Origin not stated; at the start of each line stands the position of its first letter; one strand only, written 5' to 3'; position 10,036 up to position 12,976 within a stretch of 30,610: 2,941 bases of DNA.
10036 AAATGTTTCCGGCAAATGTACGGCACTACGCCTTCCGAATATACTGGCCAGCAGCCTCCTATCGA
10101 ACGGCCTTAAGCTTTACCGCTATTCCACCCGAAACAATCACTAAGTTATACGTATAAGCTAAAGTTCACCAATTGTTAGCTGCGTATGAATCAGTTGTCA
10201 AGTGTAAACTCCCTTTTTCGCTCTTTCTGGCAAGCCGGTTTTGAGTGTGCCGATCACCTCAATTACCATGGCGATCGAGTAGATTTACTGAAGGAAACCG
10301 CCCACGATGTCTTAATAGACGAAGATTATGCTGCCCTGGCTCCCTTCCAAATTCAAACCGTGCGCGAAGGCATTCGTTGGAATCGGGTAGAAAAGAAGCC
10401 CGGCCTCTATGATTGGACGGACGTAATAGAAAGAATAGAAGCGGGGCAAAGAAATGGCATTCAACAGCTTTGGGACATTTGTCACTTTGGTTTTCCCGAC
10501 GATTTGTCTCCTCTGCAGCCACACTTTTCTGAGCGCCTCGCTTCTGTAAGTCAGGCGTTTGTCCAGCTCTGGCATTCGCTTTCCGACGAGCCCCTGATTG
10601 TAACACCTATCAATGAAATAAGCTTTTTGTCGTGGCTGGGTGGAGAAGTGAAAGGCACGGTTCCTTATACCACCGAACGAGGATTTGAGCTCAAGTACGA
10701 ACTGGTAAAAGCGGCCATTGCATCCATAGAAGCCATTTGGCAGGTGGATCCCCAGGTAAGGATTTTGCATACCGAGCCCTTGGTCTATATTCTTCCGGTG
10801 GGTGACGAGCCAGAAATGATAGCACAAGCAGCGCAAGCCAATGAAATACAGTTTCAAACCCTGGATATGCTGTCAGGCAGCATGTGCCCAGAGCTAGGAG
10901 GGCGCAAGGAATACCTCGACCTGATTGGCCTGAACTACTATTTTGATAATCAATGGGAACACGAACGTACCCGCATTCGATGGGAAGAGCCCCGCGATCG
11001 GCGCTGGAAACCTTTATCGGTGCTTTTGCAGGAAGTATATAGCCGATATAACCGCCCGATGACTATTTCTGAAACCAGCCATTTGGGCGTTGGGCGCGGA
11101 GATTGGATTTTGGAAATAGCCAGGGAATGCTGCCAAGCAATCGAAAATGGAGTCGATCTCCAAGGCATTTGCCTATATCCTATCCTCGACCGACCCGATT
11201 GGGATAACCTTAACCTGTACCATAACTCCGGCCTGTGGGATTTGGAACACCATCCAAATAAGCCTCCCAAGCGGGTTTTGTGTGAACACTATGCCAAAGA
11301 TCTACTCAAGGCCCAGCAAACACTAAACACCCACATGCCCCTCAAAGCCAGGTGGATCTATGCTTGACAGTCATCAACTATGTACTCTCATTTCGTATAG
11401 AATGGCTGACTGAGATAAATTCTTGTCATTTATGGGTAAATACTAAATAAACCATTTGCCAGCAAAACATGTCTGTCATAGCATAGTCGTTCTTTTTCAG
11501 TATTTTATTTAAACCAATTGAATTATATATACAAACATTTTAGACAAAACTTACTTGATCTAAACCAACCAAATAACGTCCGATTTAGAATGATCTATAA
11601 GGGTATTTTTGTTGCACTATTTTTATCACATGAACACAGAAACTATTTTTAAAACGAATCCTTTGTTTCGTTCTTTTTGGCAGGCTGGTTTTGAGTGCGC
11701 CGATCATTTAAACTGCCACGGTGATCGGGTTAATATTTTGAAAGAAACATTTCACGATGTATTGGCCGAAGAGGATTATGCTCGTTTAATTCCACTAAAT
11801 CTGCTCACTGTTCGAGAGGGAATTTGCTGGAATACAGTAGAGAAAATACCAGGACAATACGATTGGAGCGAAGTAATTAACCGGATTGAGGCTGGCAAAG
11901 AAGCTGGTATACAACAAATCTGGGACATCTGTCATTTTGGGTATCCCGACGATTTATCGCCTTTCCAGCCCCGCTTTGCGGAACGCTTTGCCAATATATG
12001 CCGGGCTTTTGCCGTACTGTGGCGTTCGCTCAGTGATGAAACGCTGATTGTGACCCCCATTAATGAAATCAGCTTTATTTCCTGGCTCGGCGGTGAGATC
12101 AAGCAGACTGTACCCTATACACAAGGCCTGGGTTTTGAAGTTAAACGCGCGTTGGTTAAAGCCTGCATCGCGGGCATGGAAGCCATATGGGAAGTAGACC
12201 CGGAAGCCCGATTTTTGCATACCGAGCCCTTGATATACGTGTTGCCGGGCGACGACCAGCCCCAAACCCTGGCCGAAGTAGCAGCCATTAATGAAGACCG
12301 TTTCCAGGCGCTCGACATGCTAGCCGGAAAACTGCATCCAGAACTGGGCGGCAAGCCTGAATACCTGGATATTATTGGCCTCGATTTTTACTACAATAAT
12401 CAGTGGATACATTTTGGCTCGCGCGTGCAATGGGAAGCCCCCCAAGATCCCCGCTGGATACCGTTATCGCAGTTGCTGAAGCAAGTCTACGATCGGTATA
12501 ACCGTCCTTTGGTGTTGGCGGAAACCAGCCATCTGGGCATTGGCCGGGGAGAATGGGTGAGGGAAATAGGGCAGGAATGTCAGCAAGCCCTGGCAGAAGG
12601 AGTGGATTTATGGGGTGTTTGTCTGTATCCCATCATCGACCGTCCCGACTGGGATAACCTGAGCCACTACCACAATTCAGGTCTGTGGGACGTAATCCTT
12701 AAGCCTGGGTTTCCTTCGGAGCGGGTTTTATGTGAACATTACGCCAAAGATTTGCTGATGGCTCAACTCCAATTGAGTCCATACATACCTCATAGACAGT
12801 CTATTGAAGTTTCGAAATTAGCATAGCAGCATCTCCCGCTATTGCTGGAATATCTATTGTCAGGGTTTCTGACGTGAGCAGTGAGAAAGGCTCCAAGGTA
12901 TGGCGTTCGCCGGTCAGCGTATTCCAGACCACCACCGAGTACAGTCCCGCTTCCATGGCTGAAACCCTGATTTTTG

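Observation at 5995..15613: Hybrid two-component sensor adjacent to a cluster of four cytoplasmic clan GH-A hydrolases (three GH1-like paralogs plus one GH5-like) with no SusC/SusD in the window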

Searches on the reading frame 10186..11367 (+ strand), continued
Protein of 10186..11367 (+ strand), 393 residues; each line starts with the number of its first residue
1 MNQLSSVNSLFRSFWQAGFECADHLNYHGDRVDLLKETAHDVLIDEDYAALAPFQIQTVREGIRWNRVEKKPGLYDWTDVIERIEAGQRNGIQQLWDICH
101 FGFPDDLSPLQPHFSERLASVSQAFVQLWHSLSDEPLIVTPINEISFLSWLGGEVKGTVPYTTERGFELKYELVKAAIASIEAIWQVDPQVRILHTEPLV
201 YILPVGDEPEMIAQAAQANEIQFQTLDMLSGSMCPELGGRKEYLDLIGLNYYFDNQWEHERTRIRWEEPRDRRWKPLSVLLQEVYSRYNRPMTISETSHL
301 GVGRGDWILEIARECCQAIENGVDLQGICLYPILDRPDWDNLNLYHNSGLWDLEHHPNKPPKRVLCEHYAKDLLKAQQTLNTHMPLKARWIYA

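Call 85: search_protein_families(library=pfam, proteins=[L006:2495-2926:+, L006:4228-5013:+, L006:4938-6020:+, L019:11285-11866:+, L024:8285-9091:+, L037:7962-9257:+, L010:12001-12516:+, L010:11219-11947:+, L032:6111-7766:+, L030:5821-8763:+], max_evalue=0.001)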
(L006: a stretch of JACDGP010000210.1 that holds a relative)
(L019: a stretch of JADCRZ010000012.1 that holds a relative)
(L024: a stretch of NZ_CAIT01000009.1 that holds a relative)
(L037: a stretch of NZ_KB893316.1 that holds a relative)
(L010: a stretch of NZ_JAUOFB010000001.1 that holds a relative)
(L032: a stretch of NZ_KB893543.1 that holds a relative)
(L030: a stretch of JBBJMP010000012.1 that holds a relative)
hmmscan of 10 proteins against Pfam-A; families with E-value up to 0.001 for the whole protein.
L006:2495-2926:+ (143 aa): 0 families

L006:4228-5013:+ (261 aa): 3 families
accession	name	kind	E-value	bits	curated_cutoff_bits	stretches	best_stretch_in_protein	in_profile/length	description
PF00535.33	Glycos_transf_2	-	1.2e-25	90.8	23.3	1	15-175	1-165/168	Glycosyl transferase family 2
PF13641.12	Glyco_tranf_2_3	-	1.3e-09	38.9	27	1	12-145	1-137/230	Glycosyltransferase like family 2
PF10111.15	Glyco_tranf_2_2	-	2.6e-05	24.3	27.3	1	42-109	27-95/276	Glycosyltransferase like family 2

L006:4938-6020:+ (360 aa): 7 families
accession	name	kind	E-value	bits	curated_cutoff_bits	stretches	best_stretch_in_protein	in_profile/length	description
PF01370.27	Epimerase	-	4.4e-47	161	20.9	1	43-282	2-240/240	NAD dependent epimerase/dehydratase family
PF16363.11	GDP_Man_Dehyd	-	6.5e-42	144.6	27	1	43-347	1-331/332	GDP-mannose 4,6 dehydratase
PF01073.25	3Beta_HSD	-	1.1e-11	44.7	22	1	43-271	1-231/280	3-beta hydroxysteroid dehydrogenase/isomerase family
PF02719.21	Polysacc_synt_2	-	1.9e-07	31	20.2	1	43-302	2-249/293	Polysaccharide biosynthesis protein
PF04321.23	RmlD_sub_bind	-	1.4e-05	24.7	27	1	41-310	2-241/287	RmlD substrate binding domain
PF08659.16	KR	-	0.00031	21.1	22.6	1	42-109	3-74/180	KR domain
PF00106.31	adh_short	-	0.00063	19.7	26.6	0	43-109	4-70/195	short chain dehydrogenase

L019:11285-11866:+ (193 aa): 0 families

L024:8285-9091:+ (268 aa): 1 family
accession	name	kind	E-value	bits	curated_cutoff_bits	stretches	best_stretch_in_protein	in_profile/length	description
PF01048.26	PNP_UDP_1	-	1.9e-53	181.7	25.1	1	27-266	3-233/233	Phosphorylase superfamily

L037:7962-9257:+ (431 aa): 14 families
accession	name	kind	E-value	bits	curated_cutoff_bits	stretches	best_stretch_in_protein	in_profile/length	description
PF01593.30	Amino_oxidase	-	7.7e-59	200.5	19.8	1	11-429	2-443/443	Flavin containing amine oxidoreductase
PF13450.12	NAD_binding_8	-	7.4e-14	52.2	21.9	1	5-68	1-64/68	NAD(P)-binding Rossmann-like domain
PF03486.20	HI0933_like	-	2e-11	44.3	50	1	2-39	2-39/244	HI0933-like protein Rossmann domain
PF01266.30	DAO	-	1.2e-09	38.6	27.9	1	2-36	1-35/353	FAD dependent oxidoreductase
PF07992.20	Pyr_redox_2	-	3.7e-09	36.8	26.1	1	1-54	1-49/291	Pyridine nucleotide-disulphide oxidoreductase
PF00890.30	FAD_binding_2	-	1.7e-07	31.2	20.4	1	2-38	1-37/414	FAD binding domain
PF05834.18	Lycopene_cycl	-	2.7e-07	30.5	23.4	1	2-35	1-36/380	Lycopene cyclase protein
PF01494.25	FAD_binding_3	-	7.7e-07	29.1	22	1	2-33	3-34/349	FAD binding domain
PF12831.13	FAD_oxidored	-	9.8e-07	28.8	27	1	2-38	1-37/416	FAD dependent oxidoreductase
PF01946.23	Thi4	-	1.3e-06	28.3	26.2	1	1-39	18-57/235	Thi4 family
PF13738.12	Pyr_redox_3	-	9.8e-06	25.4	30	1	4-40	1-37/305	Pyridine nucleotide-disulphide oxidoreductase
PF13454.12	NAD_binding_9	-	7.7e-05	23.2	21.8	0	4-46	1-48/155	FAD-NAD(P)-binding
PF00070.33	Pyr_redox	-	9.5e-05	23.3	22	0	3-36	2-35/82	Pyridine nucleotide-disulphide oxidoreductase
PF01134.28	GIDA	-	0.00028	20.5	22.1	1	2-31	1-31/391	Glucose inhibited division protein A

L010:12001-12516:+ (171 aa): 1 family
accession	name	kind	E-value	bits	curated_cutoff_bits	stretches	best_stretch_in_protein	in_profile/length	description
PF01035.26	DNA_binding_1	-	6.7e-33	112.8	27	1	83-162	1-80/81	6-O-methylguanine DNA methyltransferase, DNA binding domain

L010:11219-11947:+ (242 aa): 3 families
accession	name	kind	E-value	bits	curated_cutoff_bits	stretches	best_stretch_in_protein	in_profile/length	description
PF13091.12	PLDc_2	-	6.2e-32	110.7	27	1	112-233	3-132/132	PLD-like domain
PF07894.18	SACK1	-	1e-07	32.2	21.4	1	93-234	109-270/274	Scaffolding anchor of CK1 domain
PF00614.28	PLDc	-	0.00067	20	21.9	0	182-203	5-26/28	Phospholipase D Active site motif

L032:6111-7766:+ (551 aa): 3 families
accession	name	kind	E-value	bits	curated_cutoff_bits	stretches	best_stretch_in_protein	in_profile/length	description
PF05199.19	GMC_oxred_C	-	9.7e-24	84.9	24.6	1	426-539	1-139/139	GMC oxidoreductase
PF00732.25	GMC_oxred_N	-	1.7e-14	54.6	23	1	113-334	23-217/218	GMC oxidoreductase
PF00890.30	FAD_binding_2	-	0.00026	20.8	20.4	0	43-83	1-41/414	FAD binding domain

L030:5821-8763:+ (980 aa): 3 families
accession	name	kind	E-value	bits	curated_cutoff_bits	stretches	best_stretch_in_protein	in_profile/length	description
PF02347.22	GDC-P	-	2.1e-191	636.9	26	2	14-448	2-429/429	Glycine cleavage system P-protein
PF21478.3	GcvP2_C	-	2.3e-59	199.1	27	1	796-917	1-122/122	Glycine dehydrogenase, C-terminal domain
PF00266.25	Aminotran_5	-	1.7e-05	24.4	21.5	1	589-856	77-332/371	Aminotransferase class-V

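Call 94: search_protein_families(library=ncbifam, proteins=[L037:7962-9257:+, L019:11285-11866:+], max_evalue=0.0001)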
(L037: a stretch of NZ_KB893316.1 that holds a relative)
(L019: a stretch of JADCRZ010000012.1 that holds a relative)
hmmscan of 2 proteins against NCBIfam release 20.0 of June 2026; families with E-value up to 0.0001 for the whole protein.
L037:7962-9257:+ (431 aa): 36 families (the best 25 are shown)
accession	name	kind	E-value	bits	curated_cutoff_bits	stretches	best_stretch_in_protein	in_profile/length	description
NF005560.0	PRK07233.1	equivalog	6.7e-16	58.2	252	2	1-40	1-40/435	hypothetical protein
TIGR03467.1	HpnE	equivalog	9.3e-16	58.1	283.05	1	3-77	1-75/430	hydroxysqualene dehydroxylase HpnE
TIGR02734.1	crtI_fam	subfamily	6.1e-15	54.9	238.1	1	3-44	1-42/504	phytoene desaturase family protein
TIGR00562.1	proto_IX_ox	equivalog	1.6e-14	53.4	97.85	1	2-80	4-82/470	protoporphyrinogen oxidase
NF045637.1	carotdesatCrtDProt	equivalog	3.9e-12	45.5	580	1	3-54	1-50/485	1-hydroxycarotenoid 3,4-desaturase CrtD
TIGR00275.1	TIGR00275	subfamily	1.3e-11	44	183.8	1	3-39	1-37/401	aminoacetone oxidase family FAD-binding enzyme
NF058655.1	CrtID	equivalog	3e-11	42.8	640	1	3-44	1-42/478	bifunctional phytoene desaturase/3,4-desaturase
NF005547.0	PRK07208.1-3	equivalog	3.4e-11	42.6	380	1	3-64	7-67/465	hypothetical protein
NF008841.0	PRK11883.1-1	equivalog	1.4e-10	40.7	517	1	1-80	4-84/453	protoporphyrinogen oxidase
NF008845.0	PRK11883.1-5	equivalog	1.6e-10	39.9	560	0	3-77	7-85/468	protoporphyrinogen oxidase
NF005548.0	PRK07208.1-4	equivalog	4.1e-09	35.5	389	1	2-41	5-44/488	hypothetical protein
TIGR00292.1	TIGR00292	equivalog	5.3e-09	35.7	148.3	1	1-39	22-60/254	sulfide-dependent adenosine diphosphate thiazole synthase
NF045689.1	BCarotKetCrtO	equivalog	2.2e-08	33.1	1000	0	1-40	4-43/563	beta-carotene ketolase CrtO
TIGR01372.1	soxA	subfamily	2e-07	29.2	1164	1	2-40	170-208/996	sarcosine oxidase subunit alpha family protein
NF006130.0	PRK08274.1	equivalog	3.5e-07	29.4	369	0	1-34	6-39/467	FAD-dependent tricarballylate dehydrogenase TcuA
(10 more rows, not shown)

L019:11285-11866:+ (193 aa): 0 families

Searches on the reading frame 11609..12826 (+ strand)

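Call 4: search_protein_families(library=pfam, proteins=[window:11609-12826:+], max_evalue=0.1)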
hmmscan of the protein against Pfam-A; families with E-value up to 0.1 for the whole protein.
window:11609-12826:+ (405 aa): 0 families

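Call 5: search_protein_families(library=ncbifam, proteins=[window:11609-12826:+], max_evalue=0.1)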
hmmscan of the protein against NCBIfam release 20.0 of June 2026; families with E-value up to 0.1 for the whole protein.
window:11609-12826:+ (405 aa): 1 family
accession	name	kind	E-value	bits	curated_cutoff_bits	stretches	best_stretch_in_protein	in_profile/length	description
NF051902.1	GH35_fam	subfamily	0.019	13.7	500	1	56-101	40-85/510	GH35 family beta-galactosidase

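Call 81: search_protein_families(library=padloc, proteins=[window:11630-12826:+], max_evalue=0.001)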
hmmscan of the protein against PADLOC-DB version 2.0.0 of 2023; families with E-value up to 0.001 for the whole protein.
window:11630-12826:+ (398 aa): 0 families
